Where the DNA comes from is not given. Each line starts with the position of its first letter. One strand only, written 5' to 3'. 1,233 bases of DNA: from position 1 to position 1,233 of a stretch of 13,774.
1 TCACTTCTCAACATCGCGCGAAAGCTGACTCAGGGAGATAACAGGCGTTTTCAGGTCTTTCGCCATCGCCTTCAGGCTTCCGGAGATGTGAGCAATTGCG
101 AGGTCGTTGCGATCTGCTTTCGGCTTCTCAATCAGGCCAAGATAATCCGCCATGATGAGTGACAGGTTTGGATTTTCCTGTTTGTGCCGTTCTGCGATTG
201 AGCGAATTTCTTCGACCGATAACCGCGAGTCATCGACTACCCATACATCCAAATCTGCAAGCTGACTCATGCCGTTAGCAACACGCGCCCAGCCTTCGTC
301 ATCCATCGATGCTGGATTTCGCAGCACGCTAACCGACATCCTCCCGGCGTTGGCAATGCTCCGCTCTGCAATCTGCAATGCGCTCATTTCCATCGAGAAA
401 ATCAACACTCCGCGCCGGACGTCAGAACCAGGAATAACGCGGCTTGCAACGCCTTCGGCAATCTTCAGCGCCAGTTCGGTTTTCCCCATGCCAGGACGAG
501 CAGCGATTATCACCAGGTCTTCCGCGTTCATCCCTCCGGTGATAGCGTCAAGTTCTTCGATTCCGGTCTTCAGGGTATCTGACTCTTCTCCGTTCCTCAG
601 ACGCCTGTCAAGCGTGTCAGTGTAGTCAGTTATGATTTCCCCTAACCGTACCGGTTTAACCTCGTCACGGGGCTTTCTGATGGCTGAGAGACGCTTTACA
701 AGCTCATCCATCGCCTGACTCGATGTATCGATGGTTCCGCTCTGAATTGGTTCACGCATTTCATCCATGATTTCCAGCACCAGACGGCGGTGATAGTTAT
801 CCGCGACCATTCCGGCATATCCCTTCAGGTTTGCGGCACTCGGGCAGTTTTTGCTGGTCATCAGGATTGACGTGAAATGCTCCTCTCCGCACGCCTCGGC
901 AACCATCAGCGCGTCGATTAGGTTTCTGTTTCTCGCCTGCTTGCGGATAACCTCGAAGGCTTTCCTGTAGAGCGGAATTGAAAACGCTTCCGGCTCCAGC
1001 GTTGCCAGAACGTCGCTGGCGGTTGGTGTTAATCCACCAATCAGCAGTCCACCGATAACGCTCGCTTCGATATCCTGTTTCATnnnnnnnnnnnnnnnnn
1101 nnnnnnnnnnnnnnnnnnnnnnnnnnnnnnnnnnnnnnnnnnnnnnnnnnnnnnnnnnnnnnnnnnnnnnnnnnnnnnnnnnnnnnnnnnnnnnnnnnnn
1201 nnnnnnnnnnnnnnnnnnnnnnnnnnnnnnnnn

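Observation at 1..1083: DnaB-family helicase ends right after the SQLSR motif, lacking the usual C-terminal about 80 residues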

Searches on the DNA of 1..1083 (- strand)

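Call 6: search_dna_similar(query=window:1-1083:-, collection=ecoli_genomes, mode=near, max_rows=30)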
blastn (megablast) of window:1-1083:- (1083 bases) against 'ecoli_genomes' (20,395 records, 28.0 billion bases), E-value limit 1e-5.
Records with a match: 705; places in all: 748; records where one place covers at least 80% of the query: 688.
Genomes with a match: 703 of 5426; with a place that covers at least 80% of the query: 686. Places per genome that has any: lowest 1, median 1, highest 3. On chromosomes: 744 places; on plasmids: 4.
Best place of each record, by identity: 95-99% 705.
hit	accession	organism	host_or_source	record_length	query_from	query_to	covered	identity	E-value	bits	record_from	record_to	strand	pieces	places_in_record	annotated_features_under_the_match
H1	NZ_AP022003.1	Escherichia coli strain WP3-W18-ESBL-08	-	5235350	1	1083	100%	98.2%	0e+0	1890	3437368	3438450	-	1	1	replicative DNA helicase | replication protein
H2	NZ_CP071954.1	Escherichia coli strain SB0258h1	Manawatu river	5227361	1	1083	100%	98.2%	0e+0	1890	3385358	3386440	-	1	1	replicative DNA helicase | replication protein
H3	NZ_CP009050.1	Escherichia coli NCCP15648 strain NCCP15648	stool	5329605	1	1083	100%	98.1%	0e+0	1884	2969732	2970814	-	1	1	replicative DNA helicase | replication protein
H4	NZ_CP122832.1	Escherichia coli strain ETEC1730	Sus scrofa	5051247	1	1083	100%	98.1%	0e+0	1884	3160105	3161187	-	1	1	replicative DNA helicase | replication protein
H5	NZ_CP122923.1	Escherichia coli strain ETEC1703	Sus scrofa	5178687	1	1083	100%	98.1%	0e+0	1884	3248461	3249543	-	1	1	replicative DNA helicase | replication protein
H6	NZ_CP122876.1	Escherichia coli strain ETEC1717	Sus scrofa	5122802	1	1083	100%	98.1%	0e+0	1884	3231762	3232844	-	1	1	replicative DNA helicase | replication protein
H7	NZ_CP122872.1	Escherichia coli strain ETEC1718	Sus scrofa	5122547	1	1083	100%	98.1%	0e+0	1884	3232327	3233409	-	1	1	replicative DNA helicase | replication protein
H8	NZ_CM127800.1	Escherichia coli strain PEC011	Pet Dog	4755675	1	1083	100%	98.1%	0e+0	1884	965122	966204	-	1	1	replicative DNA helicase | replication protein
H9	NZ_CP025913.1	Escherichia coli strain 203740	Homo sapiens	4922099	1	1083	100%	98.0%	0e+0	1879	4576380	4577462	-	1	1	replicative DNA helicase | replication protein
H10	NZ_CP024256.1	Escherichia coli strain ATCC 43886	Homo sapiens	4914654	1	1083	100%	98.0%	0e+0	1879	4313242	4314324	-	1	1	replicative DNA helicase | replication protein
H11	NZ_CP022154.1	Escherichia coli strain ABWA45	wastewater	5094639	1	1083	100%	98.0%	0e+0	1879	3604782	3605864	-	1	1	replicative DNA helicase | replication protein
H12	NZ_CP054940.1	Escherichia coli strain MS6192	Homo sapiens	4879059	1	1083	100%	98.0%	0e+0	1879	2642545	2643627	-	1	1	replicative DNA helicase | replication protein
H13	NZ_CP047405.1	Escherichia coli strain MS6193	Homo sapiens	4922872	1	1083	100%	98.0%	0e+0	1879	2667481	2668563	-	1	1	replicative DNA helicase | replication protein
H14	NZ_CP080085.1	Escherichia coli strain 19SZHZ869Rt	Homo sapiens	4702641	1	1083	100%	98.0%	0e+0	1879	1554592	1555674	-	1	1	replicative DNA helicase | replication protein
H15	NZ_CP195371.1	Escherichia coli strain 23AR1217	Homo sapiens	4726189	1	1083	100%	98.0%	0e+0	1879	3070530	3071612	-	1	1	replicative DNA helicase | phage replication protein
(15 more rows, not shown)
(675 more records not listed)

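Call 8: get_annotated_region(hit=H1, flank=4000)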
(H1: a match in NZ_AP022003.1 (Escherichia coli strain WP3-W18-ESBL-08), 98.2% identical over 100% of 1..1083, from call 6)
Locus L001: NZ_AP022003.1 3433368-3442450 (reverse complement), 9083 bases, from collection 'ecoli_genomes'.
description: Escherichia coli strain WP3-W18-ESBL-08 chromosome, complete genome
organism: Escherichia coli strain WP3-W18-ESBL-08 (NCBI taxid 562)
replicon: chromosome; assembly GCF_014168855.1
host: -; source: -; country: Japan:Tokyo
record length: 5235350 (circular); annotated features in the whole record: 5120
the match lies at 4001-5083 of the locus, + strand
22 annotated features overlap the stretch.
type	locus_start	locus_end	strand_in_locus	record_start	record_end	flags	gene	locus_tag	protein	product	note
CDS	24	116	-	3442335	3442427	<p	-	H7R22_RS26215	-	regulator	incomplete; partial in the middle of a contig; missing N-terminus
CDS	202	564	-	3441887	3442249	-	-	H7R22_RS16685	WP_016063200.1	hypothetical protein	-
CDS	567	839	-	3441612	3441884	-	-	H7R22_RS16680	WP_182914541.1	hypothetical protein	-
CDS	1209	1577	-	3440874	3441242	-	-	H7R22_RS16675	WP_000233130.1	hypothetical protein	-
CDS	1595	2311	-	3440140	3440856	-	-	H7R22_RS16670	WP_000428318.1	LexA family protein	-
CDS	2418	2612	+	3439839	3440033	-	-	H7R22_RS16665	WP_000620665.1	Cro/CI family transcriptional regulator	-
CDS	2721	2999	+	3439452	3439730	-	-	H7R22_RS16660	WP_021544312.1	lambda phage CII family protein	-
CDS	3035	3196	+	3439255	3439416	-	-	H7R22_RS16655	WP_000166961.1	hypothetical protein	-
CDS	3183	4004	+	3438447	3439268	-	-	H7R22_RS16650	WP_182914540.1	replication protein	-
CDS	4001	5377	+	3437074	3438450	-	-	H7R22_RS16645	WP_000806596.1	replicative DNA helicase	-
CDS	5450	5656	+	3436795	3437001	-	-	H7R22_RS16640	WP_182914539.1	hypothetical protein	-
CDS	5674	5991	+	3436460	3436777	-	-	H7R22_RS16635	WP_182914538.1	hypothetical protein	-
CDS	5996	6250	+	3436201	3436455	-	-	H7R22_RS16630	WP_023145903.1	hypothetical protein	-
CDS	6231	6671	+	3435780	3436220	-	-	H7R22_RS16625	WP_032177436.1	recombination protein NinB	-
CDS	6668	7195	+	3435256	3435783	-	-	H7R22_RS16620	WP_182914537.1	phage N-6-adenine-methyltransferase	-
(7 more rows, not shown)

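Call 14: search_dna_similar(query=L002:10981-11157:+, collection=ecoli_genomes, mode=near, max_rows=25)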
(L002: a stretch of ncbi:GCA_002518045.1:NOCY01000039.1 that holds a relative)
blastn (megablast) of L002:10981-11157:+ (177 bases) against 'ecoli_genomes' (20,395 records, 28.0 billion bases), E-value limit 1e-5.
In 42 record(s) the limit of 40 matching pieces per record was reached: places in those records are undercounted.
Records with a match: 6360; places in all: 25360; records where one place covers at least 80% of the query: 10.
Genomes with a match: 4163 of 5426; with a place that covers at least 80% of the query: 10. Places per genome that has any: lowest 1, median 3, highest 50. On chromosomes: 20794 places; on plasmids: 4566.
Best place of each record, by identity: >=99% 137; 95-99% 5593; 90-95% 627; 80-90% 3.
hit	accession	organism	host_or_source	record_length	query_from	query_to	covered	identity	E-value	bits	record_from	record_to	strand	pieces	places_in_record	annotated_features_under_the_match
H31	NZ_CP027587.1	Escherichia coli strain 2013C-4974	Homo sapiens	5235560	1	177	100%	98.3%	2e-42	317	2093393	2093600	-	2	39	replicative DNA helicase | IS3 family transposase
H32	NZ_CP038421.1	Escherichia coli O157:H7 strain 7636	bovine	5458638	1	177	100%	97.7%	1e-40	306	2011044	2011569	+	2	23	replicative DNA helicase | IS3-like element IS1203 family transposase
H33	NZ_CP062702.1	Escherichia coli O157:H7 strain Z1834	Bovine Faeces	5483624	1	177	100%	97.7%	1e-40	306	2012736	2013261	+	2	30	replicative DNA helicase | IS3-like element IS1203 family transposase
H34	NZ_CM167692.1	Escherichia coli strain NCCP 13892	Homo sapiens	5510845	1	177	100%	97.7%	1e-40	306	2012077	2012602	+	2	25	replicative DNA helicase | IS3-like element IS1203 family transposase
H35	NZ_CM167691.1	Escherichia coli strain NCCP 13894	Homo sapiens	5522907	1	177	100%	97.7%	1e-40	306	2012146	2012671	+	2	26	replicative DNA helicase | IS3-like element IS1203 family transposase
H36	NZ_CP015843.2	Escherichia coli O157:H7 strain FRIK2455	Bos taurus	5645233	1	177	100%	97.2%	1e-40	306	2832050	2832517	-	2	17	replicative DNA helicase | IS3-like element IS1203 family transposase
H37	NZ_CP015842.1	Escherichia coli O157:H7 strain FRIK2533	water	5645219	1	177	100%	97.2%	1e-40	306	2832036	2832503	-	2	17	replicative DNA helicase | IS3-like element IS1203 family transposase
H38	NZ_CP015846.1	Escherichia coli O157:H7 strain FRIK2069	Bos taurus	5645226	1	177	100%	97.2%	1e-40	306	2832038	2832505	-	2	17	replicative DNA helicase | IS3-like element IS1203 family transposase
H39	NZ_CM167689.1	Escherichia coli strain NCCP 13906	Homo sapiens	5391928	1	177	100%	97.2%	1e-40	306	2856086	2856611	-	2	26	replicative DNA helicase | IS3-like element IS1203 family transposase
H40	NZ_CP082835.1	Escherichia coli strain 1613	Homo sapiens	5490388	1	177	100%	96.7%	1e-40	298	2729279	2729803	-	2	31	replicative DNA helicase | IS3-like element IS1203 family transposase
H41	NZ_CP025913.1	Escherichia coli strain 203740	Homo sapiens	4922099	1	103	58%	99.0%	5e-44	185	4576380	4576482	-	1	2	replicative DNA helicase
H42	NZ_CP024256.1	Escherichia coli strain ATCC 43886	Homo sapiens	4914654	1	103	58%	99.0%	5e-44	185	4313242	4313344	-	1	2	replicative DNA helicase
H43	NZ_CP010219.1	Escherichia coli strain M18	mouse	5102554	1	103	58%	99.0%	5e-44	185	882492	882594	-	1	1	replicative DNA helicase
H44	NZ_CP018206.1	Escherichia coli strain MRSN346647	Homo sapiens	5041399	1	103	58%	99.0%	5e-44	185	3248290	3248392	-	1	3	replicative DNA helicase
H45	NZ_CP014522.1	Escherichia coli strain ZH063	Homo sapiens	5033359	1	103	58%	99.0%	5e-44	185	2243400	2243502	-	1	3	replicative DNA helicase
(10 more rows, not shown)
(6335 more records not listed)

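Call 15: search_dna_similar(query=L002:11081-11157:+, collection=ecoli_genomes, mode=near, max_rows=10)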
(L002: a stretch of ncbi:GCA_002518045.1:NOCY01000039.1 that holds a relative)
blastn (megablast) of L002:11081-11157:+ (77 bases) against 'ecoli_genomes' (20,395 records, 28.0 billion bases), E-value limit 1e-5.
In 40 record(s) the limit of 40 matching pieces per record was reached: places in those records are undercounted.
Records with a match: 6195; places in all: 24643; records where one place covers at least 80% of the query: 6173.
Genomes with a match: 4066 of 5426; with a place that covers at least 80% of the query: 4054. Places per genome that has any: lowest 1, median 3, highest 50. On chromosomes: 20083 places; on plasmids: 4560.
Best place of each record, by identity: >=99% 72; 95-99% 5657; 90-95% 464; 80-90% 2.
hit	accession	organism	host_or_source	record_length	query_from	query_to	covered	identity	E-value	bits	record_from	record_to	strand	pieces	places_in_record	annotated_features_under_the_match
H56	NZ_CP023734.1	Escherichia coli strain FORC 064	cucumber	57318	1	77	100%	100.0%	1e-31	143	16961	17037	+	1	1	IS3 family transposase | ProQ/FINO family protein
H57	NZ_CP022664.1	Escherichia coli strain FORC 064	cucumber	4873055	1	77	100%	100.0%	1e-31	143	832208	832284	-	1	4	IS3 family transposase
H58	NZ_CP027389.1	Escherichia coli strain 2011C-4251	Homo sapiens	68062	1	77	100%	100.0%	1e-31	143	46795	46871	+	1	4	IS3 family transposase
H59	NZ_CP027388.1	Escherichia coli strain 2011C-4251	Homo sapiens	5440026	1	77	100%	100.0%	1e-31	143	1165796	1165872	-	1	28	IS3 family transposase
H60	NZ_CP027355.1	Escherichia coli strain 2013C-4991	Homo sapiens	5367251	1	77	100%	100.0%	1e-31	143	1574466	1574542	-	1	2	IS3 family transposase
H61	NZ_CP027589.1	Escherichia coli strain 2014C-3011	Homo sapiens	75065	1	77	100%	100.0%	1e-31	143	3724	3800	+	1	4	IS3 family transposase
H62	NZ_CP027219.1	Escherichia coli strain 2015C-3163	Homo sapiens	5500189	1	77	100%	100.0%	1e-31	143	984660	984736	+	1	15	IS3 family transposase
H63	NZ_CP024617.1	Escherichia coli strain SMN152SH1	cattle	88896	1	77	100%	100.0%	1e-31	143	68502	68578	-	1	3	IS3 family transposase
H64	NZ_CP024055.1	Escherichia coli strain SMN197SH3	cattle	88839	1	77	100%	100.0%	1e-31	143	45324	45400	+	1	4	IS3 family transposase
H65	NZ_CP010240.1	Escherichia coli strain C7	cow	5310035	1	77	100%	100.0%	1e-31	143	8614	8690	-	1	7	IS3 family transposase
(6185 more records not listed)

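Call 16: get_annotated_region(hit=H31, flank=4000)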
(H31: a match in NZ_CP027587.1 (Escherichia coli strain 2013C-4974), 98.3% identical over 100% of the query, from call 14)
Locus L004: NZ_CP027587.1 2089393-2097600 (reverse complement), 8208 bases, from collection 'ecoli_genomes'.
description: Escherichia coli strain 2013C-4974 chromosome, complete genome
organism: Escherichia coli strain 2013C-4974 (NCBI taxid 562)
replicon: chromosome; assembly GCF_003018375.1
host: Homo sapiens; source: stool; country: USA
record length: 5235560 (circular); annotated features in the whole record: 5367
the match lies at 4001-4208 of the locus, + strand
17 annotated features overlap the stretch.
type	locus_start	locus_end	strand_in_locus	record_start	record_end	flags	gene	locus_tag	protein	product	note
CDS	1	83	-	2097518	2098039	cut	-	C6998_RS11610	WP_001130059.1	hypothetical protein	-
CDS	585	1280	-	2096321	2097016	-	-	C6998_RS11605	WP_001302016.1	LexA family protein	-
CDS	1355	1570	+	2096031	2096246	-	-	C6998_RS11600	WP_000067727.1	helix-turn-helix transcriptional regulator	-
CDS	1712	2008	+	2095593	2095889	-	-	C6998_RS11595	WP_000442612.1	CII family transcriptional regulator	-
CDS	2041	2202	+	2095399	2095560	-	-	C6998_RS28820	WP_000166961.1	hypothetical protein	-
CDS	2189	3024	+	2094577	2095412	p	-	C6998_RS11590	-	replication protein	frameshifted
CDS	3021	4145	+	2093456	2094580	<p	-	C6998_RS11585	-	replicative DNA helicase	incomplete; partial in the middle of a contig; missing C-terminus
CDS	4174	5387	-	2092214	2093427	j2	-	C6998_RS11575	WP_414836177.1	IS3 family transposase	programmed frameshift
sequence_feature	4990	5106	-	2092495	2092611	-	-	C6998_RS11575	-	-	AL1L pseudoknot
CDS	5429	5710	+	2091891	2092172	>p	-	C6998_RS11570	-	DnaB-like helicase C-terminal domain-containing protein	incomplete; partial in the middle of a contig; missing N-terminus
CDS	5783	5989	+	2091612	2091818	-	-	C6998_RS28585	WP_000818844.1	hypothetical protein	-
CDS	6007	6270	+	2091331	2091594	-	-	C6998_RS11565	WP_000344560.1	hypothetical protein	-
CDS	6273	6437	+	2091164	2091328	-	-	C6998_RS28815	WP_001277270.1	hypothetical protein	-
CDS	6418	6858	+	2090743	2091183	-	-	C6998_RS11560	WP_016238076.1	recombination protein NinB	-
CDS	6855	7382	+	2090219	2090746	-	-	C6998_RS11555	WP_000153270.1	phage N-6-adenine-methyltransferase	-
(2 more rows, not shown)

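Call 17: get_annotated_region(hit=H32, flank=4000)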
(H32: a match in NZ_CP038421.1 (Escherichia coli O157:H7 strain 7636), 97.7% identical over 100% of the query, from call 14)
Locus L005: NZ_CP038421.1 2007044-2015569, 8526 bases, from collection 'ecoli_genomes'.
description: Escherichia coli O157:H7 strain 7636 chromosome, complete genome
organism: Escherichia coli O157:H7 strain 7636 (NCBI taxid 83334)
replicon: chromosome; assembly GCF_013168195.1
host: bovine; source: missing; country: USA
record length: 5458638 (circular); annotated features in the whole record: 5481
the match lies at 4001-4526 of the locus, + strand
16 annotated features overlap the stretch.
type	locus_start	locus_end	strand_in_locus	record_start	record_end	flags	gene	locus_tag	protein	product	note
CDS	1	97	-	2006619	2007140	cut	-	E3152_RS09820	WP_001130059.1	hypothetical protein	-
CDS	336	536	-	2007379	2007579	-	-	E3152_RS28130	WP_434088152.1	hypothetical protein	-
CDS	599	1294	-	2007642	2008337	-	-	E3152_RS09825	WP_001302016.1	LexA family protein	-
CDS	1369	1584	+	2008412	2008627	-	-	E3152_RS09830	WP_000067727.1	helix-turn-helix transcriptional regulator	-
CDS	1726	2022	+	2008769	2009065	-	-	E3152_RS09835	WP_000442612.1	CII family transcriptional regulator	-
CDS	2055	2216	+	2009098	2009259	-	-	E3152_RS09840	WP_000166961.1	hypothetical protein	-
CDS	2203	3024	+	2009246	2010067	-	-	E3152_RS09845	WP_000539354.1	replication protein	-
CDS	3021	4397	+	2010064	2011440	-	-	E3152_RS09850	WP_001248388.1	replicative DNA helicase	-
CDS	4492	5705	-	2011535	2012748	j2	-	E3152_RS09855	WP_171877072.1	IS3-like element IS1203 family transposase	programmed frameshift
sequence_feature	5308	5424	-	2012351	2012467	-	-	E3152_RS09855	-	-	AL1L pseudoknot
CDS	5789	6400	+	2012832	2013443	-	-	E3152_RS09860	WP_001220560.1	HNH endonuclease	-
CDS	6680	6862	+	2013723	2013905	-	-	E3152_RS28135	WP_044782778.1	DUF7301 family protein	-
CDS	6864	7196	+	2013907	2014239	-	-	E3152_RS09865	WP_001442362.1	hypothetical protein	-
CDS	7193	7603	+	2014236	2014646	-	-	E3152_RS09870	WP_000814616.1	recombination protein NinB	-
CDS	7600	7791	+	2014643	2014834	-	-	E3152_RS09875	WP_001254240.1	NinE family protein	-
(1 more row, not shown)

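Call 27: get_annotated_region(hit=H57, flank=2500)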
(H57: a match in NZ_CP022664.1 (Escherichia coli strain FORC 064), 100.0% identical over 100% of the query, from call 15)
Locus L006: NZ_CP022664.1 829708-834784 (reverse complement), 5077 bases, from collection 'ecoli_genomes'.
description: Escherichia coli strain FORC 064 chromosome, complete genome
organism: Escherichia coli strain FORC 064 (NCBI taxid 562)
replicon: chromosome; assembly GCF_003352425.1
host: -; source: cucumber; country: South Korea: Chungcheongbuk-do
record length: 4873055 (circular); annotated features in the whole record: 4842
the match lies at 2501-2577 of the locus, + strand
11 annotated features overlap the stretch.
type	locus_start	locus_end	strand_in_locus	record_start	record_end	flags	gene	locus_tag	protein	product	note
CDS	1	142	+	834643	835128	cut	-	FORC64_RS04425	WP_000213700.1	antirestriction protein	-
CDS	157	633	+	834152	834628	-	-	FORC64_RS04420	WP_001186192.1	JAB domain-containing protein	-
CDS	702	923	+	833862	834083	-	-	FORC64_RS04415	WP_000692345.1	DUF987 domain-containing protein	-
CDS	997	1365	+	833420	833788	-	cbeA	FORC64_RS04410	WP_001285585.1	type IV toxin-antitoxin system cytoskeleton bundling-enhancing antitoxin CbeA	-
CDS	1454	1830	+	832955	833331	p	cbtA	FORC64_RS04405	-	type IV toxin-antitoxin system cytoskeleton-binding toxin CbtA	frameshifted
CDS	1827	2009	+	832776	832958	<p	-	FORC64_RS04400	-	DUF5983 family protein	incomplete; partial in the middle of a contig; missing C-terminus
CDS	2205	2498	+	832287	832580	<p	-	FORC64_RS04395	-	IS21 family transposase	incomplete; partial in the middle of a contig; missing C-terminus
CDS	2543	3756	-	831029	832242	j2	-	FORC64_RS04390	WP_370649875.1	IS3 family transposase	programmed frameshift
sequence_feature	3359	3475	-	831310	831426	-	-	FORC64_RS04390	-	-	AL1L pseudoknot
CDS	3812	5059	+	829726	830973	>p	istA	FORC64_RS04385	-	IS21-like element ISEc12 family transposase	internal stop; incomplete; partial in the middle of a contig; missing N-terminus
CDS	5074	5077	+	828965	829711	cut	istB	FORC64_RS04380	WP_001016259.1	IS21-like element ISEc12 family helper ATPase IstB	-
